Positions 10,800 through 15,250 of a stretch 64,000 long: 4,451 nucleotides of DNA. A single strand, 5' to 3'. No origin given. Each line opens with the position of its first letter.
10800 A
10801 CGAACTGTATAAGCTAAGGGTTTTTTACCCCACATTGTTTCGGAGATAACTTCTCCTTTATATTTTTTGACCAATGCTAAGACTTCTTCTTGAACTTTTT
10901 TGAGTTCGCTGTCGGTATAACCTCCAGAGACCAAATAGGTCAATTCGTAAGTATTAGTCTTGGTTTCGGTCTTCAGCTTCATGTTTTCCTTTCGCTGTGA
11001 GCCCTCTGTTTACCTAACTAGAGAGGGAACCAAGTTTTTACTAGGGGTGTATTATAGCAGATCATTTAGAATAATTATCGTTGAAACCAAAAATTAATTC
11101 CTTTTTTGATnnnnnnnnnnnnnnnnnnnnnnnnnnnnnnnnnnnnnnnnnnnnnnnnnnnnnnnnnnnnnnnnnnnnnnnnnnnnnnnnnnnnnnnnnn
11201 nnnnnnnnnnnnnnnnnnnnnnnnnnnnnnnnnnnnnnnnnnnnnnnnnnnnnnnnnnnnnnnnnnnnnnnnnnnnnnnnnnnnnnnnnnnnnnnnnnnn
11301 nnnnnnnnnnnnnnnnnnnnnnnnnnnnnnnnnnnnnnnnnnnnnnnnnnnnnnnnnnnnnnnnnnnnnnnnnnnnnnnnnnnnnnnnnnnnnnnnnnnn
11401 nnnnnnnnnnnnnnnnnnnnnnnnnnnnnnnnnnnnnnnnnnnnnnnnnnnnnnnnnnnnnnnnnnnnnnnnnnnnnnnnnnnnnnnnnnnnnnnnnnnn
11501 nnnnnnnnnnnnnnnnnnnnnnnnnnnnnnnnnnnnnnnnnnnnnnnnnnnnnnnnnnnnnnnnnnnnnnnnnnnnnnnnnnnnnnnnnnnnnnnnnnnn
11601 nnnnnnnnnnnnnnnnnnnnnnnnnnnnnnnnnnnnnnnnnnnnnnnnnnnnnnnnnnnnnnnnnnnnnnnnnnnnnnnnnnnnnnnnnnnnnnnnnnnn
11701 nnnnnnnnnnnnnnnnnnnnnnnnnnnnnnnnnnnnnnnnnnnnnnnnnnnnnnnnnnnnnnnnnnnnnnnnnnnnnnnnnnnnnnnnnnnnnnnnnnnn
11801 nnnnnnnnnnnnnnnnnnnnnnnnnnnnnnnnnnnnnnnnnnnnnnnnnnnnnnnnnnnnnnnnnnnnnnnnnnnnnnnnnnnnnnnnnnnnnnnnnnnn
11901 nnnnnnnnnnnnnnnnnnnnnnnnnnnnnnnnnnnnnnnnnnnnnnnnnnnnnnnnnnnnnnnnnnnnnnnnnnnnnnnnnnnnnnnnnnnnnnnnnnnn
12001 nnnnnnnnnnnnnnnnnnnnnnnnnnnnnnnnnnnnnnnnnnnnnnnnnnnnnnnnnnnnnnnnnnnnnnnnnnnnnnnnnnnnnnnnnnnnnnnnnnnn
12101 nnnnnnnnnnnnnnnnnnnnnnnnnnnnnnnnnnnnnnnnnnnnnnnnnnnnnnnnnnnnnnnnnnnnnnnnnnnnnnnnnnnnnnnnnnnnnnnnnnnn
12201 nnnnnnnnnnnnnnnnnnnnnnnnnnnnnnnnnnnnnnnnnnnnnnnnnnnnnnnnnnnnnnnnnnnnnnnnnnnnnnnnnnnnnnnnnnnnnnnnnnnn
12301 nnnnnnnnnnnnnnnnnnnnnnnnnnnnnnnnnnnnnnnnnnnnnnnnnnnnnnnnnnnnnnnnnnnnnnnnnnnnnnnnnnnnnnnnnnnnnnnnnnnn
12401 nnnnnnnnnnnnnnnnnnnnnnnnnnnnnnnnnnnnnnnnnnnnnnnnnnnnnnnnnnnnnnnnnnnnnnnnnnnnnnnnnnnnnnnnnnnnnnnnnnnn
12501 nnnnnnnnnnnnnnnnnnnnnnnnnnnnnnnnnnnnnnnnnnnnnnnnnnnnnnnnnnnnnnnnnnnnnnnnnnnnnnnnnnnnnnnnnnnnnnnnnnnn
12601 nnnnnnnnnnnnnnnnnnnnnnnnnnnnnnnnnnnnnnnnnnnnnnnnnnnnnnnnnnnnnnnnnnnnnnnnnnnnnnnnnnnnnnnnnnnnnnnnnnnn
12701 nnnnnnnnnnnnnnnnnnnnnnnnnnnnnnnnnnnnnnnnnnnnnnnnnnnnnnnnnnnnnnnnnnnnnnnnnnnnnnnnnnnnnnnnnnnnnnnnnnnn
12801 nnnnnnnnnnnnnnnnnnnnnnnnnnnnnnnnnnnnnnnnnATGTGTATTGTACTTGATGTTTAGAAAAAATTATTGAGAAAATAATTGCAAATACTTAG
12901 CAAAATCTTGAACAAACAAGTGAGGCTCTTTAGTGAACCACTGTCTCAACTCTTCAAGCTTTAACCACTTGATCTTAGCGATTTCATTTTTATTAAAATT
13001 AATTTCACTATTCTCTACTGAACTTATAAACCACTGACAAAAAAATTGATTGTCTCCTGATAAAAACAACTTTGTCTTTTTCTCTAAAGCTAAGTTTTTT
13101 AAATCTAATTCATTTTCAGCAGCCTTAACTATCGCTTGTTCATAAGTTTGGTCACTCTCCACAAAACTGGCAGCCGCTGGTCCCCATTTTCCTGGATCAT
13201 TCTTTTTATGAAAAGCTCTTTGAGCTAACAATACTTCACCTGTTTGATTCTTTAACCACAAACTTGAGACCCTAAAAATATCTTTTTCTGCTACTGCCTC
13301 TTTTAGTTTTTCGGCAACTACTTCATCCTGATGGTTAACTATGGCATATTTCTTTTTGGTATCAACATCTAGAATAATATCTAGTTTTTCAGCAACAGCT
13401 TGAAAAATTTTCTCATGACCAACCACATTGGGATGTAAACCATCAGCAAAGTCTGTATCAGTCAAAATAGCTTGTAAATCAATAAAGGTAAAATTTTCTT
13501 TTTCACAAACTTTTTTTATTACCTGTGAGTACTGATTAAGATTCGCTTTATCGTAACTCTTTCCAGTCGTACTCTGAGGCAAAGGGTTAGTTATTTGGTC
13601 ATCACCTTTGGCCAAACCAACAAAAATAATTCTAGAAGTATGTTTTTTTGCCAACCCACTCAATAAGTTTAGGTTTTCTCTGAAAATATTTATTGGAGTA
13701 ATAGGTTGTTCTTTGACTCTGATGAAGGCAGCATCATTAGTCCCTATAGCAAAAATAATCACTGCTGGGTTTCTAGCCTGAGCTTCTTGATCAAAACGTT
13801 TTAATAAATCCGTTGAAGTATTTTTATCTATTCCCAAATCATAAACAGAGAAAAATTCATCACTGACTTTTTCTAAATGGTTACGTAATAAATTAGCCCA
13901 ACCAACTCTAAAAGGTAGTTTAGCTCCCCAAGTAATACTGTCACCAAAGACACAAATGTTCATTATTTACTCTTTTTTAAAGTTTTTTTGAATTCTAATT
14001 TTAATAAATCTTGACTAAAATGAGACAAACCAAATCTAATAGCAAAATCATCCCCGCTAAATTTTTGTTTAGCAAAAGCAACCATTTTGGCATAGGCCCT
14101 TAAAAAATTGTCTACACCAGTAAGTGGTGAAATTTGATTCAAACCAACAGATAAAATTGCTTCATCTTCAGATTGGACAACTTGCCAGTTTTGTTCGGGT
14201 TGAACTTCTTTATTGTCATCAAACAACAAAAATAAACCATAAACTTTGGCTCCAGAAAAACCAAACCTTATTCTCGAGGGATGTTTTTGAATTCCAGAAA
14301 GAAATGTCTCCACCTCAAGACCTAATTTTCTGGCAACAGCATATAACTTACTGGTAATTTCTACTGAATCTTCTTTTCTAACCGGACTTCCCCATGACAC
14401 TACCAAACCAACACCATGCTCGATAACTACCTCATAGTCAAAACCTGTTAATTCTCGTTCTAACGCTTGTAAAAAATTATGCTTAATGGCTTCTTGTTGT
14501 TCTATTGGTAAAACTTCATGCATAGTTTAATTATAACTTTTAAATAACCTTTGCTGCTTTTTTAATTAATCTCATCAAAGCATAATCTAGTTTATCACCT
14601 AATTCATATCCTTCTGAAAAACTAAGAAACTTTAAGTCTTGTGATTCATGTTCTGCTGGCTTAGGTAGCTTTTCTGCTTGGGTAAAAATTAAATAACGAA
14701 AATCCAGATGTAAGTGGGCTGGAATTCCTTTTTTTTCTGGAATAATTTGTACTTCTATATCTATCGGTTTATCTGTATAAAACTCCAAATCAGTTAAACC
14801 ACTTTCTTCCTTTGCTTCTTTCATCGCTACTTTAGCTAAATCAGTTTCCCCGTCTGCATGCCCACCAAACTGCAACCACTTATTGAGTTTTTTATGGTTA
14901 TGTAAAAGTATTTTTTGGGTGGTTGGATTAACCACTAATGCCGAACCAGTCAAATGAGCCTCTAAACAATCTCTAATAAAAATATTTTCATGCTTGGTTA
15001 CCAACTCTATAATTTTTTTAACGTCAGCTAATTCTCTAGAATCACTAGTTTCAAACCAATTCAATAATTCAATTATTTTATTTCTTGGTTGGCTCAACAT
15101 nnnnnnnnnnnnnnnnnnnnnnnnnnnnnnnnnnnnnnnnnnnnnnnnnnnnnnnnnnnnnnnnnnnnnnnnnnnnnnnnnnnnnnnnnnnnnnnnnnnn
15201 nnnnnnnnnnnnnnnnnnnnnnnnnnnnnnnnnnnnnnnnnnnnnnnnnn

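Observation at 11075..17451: Zinc-ribbon/TIR-like protein terminating a co-directional Nudix-kinase-hydrolase-oxidoreductase operon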

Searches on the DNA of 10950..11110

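Call 73: search_rna_families(source=window, start=10950, end=11110, threshold=evalue, max_evalue=1)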
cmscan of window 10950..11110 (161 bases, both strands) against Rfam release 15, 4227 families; matches with E-value up to 1: 0.
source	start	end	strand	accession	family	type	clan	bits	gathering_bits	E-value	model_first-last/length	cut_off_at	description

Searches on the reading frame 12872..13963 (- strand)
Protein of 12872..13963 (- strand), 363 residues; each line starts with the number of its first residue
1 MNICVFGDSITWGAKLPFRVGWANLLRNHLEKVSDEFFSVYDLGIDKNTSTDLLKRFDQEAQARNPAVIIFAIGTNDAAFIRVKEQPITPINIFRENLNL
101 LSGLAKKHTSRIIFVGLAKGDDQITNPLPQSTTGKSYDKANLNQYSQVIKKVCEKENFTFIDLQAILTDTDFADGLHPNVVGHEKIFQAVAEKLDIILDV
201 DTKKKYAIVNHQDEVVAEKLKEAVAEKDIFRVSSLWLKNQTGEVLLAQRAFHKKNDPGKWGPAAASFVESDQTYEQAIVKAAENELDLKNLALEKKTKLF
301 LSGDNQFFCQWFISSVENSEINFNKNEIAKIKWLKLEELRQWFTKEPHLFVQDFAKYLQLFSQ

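Call 3: search_protein_families(library=pfam, proteins=[window:12872-13963:-], max_evalue=0.1)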
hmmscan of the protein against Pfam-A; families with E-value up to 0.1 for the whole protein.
window:12872-13963:- (363 aa): 6 families
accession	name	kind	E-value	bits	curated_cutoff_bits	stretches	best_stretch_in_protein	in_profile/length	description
PF13472.12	Lipase_GDSL_2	-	2.3e-22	80.8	32.9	1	5-184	1-177/178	GDSL-like Lipase/Acylhydrolase family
PF00657.28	Lipase_GDSL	-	2.7e-16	60.8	23.6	1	3-190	1-208/208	GDSL-like Lipase/Acylhydrolase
PF00293.34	NUDIX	-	7.9e-12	45.8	21.1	1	235-345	8-125/134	NUDIX domain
PF04311.20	DUF459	-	3.8e-05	23.6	27.2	1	3-171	2-157/197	Protein of unknown function (DUF459)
PF06675.16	DUF1177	-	0.024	14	25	1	159-223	85-149/272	Protein of unknown function (DUF1177)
PF23675.1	YciZ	-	0.065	13.5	27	0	188-226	7-45/57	YciZ-like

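Call 4: search_protein_families(library=ncbifam, proteins=[window:12872-13963:-], max_evalue=0.1)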
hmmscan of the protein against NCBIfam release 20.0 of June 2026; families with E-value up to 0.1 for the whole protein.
window:12872-13963:- (363 aa): 10 families
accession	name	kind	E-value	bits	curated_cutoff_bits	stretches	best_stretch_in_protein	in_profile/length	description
NF002995.0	PRK03759.1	equivalog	1.5e-11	44.3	127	1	205-350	8-161/185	isopentenyl-diphosphate Delta-isomerase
NF011922.0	PRK15393.1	equivalog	6.3e-11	42.2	152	1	207-340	14-148/182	NUDIX hydrolase YfcD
TIGR02150.1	IPP_isom_1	equivalog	1.2e-08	34.9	105.8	1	208-344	3-145/159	isopentenyl-diphosphate delta-isomerase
NF041653.1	Nud_hyd_Meth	equivalog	1.2e-06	28.4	300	1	211-351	7-150/170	Nudix hydrolase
NF042968.1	AcxylEst_AxeA1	equivalog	2.8e-06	25.9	700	1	59-188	337-457/459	acetylxylan esterase AxeA1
NF007819.1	PRK10528.1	equivalog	2.8e-05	23.9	270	1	4-78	32-105/210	multifunctional acyl-CoA thioesterase I/protease I/lysophospholipase L1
NF007834.0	PRK10546.1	equivalog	0.00065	19.5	156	1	239-290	12-61/135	pyrimidine (deoxy)nucleoside triphosphate diphosphatase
TIGR03403.1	nifS_epsilon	equivalog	0.0019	17.1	587.7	1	134-244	49-156/382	NifS family cysteine desulfurase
NF001299.0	PRK00241.1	equivalog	0.026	14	158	0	242-339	146-238/263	NAD(+) diphosphatase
TIGR00387.1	glcD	equivalog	0.069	12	567.9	1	150-230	14-85/413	glycolate oxidase subunit GlcD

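Call 6: search_protein_families(library=padloc, proteins=[window:12872-13963:-], max_evalue=0.1)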
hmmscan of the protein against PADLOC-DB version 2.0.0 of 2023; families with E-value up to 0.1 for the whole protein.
window:12872-13963:- (363 aa): 2 families
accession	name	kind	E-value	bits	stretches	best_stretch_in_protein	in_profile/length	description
PDLC04899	PDC-S07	-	0.00049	17.8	1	240-342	16-115/135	-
PDLC00829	E1-E2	-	0.013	12.7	1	244-341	7-99/426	E1-E2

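Call 64: search_solved_structures(query=window:12872-13963:-, max_evalue=0.0001)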
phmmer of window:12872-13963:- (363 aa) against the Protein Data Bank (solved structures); distinct sequences matched with E-value up to 0.0001: 11.
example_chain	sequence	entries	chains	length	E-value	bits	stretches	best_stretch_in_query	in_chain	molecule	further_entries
1q27_A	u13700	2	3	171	6.9e-07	31.9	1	205-339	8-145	Putative Nudix hydrolase DR0079 | Putative Nudix hydrolase DR_0079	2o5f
1yzf_A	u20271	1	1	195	6.6e-06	28.7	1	3-189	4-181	lipase/acylhydrolase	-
1vjg_A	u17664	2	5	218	9.9e-06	28.1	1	2-101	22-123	putative lipase from the G-D-S-L family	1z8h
7ddy_D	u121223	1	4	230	3.6e-05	26.2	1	3-164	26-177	G-D-S-L family lipolytic protein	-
2fkb_A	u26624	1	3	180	3.7e-05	26.2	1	207-340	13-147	Putative Nudix hydrolase yfcD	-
4oao_A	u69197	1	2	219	5.2e-05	25.7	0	38-186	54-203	Acetyl xylan esterase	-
3p94_A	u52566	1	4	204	7.1e-05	25.3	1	40-190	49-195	GDSL-like Lipase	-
5bn1_A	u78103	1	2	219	7.4e-05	25.2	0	38-186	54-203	Acetyl xylan esterase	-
4oap_A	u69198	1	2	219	7.6e-05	25.2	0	38-187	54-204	Acetyl xylan esterase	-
3w7v_A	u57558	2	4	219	8.3e-05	25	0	38-186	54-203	Acetyl xylan esterase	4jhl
4jko_A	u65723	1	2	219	8.5e-05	25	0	38-186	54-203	Acetyl xylan esterase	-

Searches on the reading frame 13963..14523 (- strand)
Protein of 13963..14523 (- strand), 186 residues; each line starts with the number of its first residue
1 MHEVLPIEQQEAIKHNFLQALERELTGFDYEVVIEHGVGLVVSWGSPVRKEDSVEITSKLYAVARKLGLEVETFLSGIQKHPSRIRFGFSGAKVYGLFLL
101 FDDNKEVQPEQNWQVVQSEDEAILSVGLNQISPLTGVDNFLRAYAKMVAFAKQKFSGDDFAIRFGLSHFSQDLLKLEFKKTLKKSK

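Call 3: search_protein_families(library=pfam, proteins=[window:13963-14523:-], max_evalue=0.1)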
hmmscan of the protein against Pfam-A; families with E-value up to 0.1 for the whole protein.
window:13963-14523:- (186 aa): 0 families

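Call 4: search_protein_families(library=ncbifam, proteins=[window:13963-14523:-], max_evalue=0.1)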
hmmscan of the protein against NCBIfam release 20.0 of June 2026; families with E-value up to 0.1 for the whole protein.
window:13963-14523:- (186 aa): 0 families

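Call 6: search_protein_families(library=padloc, proteins=[window:13963-14523:-], max_evalue=0.1)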
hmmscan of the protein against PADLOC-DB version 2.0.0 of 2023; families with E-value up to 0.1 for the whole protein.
window:13963-14523:- (186 aa): 1 family
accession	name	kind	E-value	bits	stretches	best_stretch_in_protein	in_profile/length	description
PDLC03362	MTase_II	-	5.4e-05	20.2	1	7-98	339-430/438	Type II methyltransferase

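Call 45: search_solved_structures(query=window:13963-14523:-, max_evalue=10)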
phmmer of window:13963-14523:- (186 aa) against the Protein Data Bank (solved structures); distinct sequences matched with E-value up to 10: 0.

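Call 57: search_protein_families(library=phrogs, proteins=[window:13963-14523:-], max_evalue=0.01)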
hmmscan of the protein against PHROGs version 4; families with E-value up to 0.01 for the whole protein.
window:13963-14523:- (186 aa): 0 families

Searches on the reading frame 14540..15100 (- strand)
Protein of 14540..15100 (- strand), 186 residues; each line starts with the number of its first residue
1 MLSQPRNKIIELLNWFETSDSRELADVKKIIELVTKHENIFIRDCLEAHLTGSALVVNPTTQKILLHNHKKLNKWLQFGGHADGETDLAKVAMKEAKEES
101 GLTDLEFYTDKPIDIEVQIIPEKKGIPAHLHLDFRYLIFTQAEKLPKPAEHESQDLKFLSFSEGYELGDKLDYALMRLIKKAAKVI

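Call 3: search_protein_families(library=pfam, proteins=[window:14540-15100:-], max_evalue=0.1)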
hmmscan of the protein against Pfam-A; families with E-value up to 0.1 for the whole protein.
window:14540-15100:- (186 aa): 2 families
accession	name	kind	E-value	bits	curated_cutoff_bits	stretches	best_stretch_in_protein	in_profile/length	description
PF00293.34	NUDIX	-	7.4e-07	29.7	21.1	1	54-164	8-118/134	NUDIX domain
PF17951.6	FAS_meander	-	0.026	14.8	23.1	1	23-136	3-115/146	Fatty acid synthase meander beta sheet domain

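Call 4: search_protein_families(library=ncbifam, proteins=[window:14540-15100:-], max_evalue=0.1)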
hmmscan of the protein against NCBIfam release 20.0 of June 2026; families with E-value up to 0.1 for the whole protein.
window:14540-15100:- (186 aa): 0 families

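Call 6: search_protein_families(library=padloc, proteins=[window:14540-15100:-], max_evalue=0.1)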
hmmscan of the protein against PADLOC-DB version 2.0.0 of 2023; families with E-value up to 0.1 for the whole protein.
window:14540-15100:- (186 aa): 1 family
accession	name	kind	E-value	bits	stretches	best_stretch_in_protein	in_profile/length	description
PDLC00693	Effector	-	0.014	13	1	8-45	120-156/243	2TM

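Call 44: search_solved_structures(query=window:14540-15100:-, max_evalue=0.1)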
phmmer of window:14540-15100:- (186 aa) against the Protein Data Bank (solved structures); distinct sequences matched with E-value up to 0.1: 4.
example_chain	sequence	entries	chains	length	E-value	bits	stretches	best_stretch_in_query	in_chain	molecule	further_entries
3fcm_A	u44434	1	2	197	1.5e-18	70.6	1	10-163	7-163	Hydrolase, NUDIX family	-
3f6a_A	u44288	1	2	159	4.6e-08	36.5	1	46-118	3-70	Hydrolase, NUDIX family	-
3h95_A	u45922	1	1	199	0.035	17.3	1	38-103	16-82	Nucleoside diphosphate-linked moiety X motif 6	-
1jrk_A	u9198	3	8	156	0.05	16.8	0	61-104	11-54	Nudix homolog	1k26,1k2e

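Call 57: search_protein_families(library=phrogs, proteins=[window:14540-15100:-], max_evalue=0.01)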
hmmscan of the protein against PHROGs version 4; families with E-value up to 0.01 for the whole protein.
window:14540-15100:- (186 aa): 2 families
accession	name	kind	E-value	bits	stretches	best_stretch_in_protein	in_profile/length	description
phrog_1198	-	other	3.7e-06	27.8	1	48-175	37-161/253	MutT/NUDIX hydrolase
phrog_10313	-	other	0.008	16.9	0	60-103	25-68/159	nudix hydrolase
